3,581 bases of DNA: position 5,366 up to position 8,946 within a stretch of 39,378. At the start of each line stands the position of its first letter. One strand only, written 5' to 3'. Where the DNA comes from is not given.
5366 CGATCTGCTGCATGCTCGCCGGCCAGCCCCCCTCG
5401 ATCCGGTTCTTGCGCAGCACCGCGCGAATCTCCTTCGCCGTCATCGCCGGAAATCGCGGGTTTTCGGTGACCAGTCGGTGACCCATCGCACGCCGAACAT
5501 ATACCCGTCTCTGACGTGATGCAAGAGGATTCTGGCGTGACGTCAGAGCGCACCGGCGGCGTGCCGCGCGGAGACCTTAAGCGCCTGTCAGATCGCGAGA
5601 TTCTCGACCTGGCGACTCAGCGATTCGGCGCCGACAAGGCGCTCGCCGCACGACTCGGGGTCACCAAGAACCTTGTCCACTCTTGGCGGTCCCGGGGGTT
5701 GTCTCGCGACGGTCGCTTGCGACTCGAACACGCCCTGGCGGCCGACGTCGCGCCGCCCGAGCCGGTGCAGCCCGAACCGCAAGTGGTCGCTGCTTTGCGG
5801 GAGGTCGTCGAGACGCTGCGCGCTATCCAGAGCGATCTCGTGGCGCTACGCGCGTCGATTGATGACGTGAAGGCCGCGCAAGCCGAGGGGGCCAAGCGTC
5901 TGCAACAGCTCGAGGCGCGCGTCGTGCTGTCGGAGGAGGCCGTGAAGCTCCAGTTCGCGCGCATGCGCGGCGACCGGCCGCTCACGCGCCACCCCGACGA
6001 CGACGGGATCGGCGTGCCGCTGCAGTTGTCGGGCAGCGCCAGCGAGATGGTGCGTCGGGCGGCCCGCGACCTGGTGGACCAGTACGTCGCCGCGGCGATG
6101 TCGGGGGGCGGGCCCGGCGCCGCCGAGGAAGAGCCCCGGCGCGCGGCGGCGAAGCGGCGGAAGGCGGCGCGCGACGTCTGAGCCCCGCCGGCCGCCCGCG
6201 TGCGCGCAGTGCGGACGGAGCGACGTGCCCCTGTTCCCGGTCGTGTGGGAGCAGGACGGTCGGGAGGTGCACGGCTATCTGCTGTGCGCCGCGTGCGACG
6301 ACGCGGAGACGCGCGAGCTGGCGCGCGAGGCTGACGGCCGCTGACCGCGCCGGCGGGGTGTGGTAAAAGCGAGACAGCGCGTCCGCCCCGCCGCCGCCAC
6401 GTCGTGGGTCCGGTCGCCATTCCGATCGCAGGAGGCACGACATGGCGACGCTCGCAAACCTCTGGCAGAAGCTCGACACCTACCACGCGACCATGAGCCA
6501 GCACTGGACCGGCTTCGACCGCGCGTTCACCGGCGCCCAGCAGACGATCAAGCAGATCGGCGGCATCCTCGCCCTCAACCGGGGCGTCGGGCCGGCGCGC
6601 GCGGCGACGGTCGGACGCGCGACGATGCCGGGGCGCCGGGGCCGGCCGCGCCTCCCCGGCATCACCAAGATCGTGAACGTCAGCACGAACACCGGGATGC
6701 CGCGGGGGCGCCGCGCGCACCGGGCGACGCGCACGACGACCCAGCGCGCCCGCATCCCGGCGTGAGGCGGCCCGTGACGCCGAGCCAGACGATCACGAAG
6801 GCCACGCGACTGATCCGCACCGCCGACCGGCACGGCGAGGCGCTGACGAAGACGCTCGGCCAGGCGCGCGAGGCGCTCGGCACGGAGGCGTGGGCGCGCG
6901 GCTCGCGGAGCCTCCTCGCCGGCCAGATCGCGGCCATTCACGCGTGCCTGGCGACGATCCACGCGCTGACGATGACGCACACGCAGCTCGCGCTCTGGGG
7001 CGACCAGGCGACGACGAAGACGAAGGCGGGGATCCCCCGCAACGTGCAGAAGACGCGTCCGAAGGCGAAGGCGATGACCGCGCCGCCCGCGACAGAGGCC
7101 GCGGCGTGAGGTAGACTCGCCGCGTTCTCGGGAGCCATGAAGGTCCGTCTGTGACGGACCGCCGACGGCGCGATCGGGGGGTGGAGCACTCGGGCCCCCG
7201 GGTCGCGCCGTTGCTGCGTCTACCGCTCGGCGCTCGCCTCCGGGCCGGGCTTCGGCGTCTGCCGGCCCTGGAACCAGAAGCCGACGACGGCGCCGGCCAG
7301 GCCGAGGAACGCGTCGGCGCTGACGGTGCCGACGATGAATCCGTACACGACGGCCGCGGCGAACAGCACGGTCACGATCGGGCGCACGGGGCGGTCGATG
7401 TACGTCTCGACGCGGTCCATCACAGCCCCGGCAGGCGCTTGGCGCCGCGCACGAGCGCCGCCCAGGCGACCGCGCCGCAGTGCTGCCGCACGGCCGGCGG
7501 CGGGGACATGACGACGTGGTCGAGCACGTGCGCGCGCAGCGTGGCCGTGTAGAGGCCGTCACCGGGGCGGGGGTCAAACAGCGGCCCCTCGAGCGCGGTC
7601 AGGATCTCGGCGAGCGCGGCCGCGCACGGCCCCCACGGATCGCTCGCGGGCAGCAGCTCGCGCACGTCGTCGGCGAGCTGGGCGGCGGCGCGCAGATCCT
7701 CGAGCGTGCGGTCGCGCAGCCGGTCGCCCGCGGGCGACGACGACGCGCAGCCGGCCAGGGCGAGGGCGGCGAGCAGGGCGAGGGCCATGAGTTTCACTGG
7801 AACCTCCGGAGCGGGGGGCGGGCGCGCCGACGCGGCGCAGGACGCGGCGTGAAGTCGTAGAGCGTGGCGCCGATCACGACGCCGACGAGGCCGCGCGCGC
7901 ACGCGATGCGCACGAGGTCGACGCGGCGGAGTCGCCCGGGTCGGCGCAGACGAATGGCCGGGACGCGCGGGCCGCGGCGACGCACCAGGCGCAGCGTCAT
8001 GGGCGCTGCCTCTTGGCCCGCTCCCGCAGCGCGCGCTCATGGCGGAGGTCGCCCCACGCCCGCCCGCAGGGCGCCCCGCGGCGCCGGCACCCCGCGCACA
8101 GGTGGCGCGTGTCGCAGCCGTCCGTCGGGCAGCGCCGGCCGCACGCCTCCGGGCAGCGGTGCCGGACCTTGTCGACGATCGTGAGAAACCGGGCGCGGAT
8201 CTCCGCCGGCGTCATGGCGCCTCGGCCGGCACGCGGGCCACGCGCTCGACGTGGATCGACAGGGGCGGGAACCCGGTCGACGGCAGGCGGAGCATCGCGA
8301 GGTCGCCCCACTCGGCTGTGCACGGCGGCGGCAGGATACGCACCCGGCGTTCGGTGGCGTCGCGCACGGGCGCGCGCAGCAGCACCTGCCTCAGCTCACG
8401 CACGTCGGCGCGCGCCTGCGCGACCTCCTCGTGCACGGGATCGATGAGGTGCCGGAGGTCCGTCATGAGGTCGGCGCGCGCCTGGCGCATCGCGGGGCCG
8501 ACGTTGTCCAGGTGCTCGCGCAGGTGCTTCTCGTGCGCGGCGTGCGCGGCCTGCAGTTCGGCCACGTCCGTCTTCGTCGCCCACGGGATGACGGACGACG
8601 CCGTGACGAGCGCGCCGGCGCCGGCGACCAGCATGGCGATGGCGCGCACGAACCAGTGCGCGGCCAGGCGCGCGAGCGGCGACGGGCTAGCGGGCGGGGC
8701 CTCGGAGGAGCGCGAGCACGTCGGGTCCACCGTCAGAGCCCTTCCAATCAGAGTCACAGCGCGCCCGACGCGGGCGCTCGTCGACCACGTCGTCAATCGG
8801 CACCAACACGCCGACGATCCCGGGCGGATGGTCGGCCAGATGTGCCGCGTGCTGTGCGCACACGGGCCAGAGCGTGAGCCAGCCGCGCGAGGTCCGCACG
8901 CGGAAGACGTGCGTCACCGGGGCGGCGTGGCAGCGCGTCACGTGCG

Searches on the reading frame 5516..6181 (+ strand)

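Call 38: search_protein_families(library=phrogs, proteins=[window:5516-6181:+], max_evalue=0.01)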
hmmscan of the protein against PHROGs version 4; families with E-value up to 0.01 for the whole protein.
window:5516-6181:+ (221 aa): 4 families
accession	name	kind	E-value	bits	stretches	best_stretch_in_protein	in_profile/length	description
phrog_8008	-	DNA, RNA and nucleotide metabolism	0.0014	19.3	1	34-73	11-48/66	DNA binding protein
phrog_34897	-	unknown function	0.0044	17.3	1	33-60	13-40/279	-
phrog_4441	-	DNA, RNA and nucleotide metabolism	0.0077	17.5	0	28-80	7-61/98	HTH DNA binding protein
phrog_638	-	transcription regulation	0.0081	17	0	29-60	7-40/145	transcriptional regulator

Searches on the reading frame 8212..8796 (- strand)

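Call 38: search_protein_families(library=phrogs, proteins=[window:8212-8796:-], max_evalue=0.01)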
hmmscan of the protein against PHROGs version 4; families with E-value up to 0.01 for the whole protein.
window:8212-8796:- (194 aa): 2 families
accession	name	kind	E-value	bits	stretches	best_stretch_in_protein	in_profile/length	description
phrog_404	-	tail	0.0036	18.4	1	33-133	6-104/118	minor tail protein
phrog_1403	-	lysis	0.0045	18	1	43-153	6-118/212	Rz-like spanin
